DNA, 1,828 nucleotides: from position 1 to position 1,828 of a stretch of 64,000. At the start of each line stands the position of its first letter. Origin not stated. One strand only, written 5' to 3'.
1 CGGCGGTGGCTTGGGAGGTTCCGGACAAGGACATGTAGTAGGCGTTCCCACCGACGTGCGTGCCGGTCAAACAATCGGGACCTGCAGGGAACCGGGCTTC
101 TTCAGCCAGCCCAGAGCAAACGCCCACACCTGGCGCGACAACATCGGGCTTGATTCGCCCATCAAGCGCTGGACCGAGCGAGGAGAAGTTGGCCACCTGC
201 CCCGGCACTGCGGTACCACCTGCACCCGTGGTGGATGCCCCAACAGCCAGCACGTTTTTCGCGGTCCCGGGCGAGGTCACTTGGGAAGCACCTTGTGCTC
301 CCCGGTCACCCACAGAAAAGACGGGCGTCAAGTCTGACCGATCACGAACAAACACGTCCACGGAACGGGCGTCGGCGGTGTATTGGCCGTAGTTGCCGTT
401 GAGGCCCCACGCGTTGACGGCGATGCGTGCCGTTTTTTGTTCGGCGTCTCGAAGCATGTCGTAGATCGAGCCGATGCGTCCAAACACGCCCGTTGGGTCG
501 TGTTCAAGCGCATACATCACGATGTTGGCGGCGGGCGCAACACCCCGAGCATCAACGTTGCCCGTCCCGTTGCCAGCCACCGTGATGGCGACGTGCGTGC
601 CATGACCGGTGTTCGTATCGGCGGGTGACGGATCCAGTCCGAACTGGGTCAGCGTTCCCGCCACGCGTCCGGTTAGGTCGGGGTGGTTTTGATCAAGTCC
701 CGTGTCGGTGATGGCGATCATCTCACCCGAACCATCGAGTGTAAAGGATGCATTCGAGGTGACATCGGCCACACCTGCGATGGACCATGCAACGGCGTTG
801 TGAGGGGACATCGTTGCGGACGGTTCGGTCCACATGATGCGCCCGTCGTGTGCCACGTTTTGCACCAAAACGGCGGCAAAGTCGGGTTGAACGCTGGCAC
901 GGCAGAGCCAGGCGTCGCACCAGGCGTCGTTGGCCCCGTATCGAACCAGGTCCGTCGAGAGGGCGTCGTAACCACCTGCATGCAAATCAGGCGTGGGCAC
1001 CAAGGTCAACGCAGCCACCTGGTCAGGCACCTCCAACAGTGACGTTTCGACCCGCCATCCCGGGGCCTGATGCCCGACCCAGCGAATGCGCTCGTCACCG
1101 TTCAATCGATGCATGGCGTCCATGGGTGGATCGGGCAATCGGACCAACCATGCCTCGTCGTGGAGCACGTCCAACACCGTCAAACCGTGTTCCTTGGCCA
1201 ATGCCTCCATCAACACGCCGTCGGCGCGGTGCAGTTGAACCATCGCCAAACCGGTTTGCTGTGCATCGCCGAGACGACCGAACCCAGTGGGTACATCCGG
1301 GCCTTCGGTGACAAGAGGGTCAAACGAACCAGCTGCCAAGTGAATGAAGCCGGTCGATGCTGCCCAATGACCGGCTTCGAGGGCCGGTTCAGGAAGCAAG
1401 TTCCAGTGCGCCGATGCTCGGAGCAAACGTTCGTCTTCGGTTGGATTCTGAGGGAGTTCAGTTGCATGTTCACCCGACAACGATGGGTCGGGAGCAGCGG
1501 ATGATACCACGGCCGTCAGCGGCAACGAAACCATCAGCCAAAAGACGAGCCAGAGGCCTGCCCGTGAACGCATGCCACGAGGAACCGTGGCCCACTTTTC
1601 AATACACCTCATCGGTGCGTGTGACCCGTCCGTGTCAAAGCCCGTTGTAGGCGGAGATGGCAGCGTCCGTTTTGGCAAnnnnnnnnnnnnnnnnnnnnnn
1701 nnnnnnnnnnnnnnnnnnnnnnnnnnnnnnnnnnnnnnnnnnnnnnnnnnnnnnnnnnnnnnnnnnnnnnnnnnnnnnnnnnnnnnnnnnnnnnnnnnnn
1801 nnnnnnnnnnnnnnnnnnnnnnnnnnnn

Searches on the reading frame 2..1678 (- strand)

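Call 7: search_protein_families(library=pfam, proteins=[window:2-1678:-], max_evalue=0.001)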
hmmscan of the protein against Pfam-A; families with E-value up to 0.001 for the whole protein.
window:2-1678:- (559 aa): 1 family
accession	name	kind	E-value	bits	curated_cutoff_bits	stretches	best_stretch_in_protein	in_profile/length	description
PF00082.27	Peptidase_S8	-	4.4e-38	131.7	21.8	1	316-559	1-244/288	Subtilase family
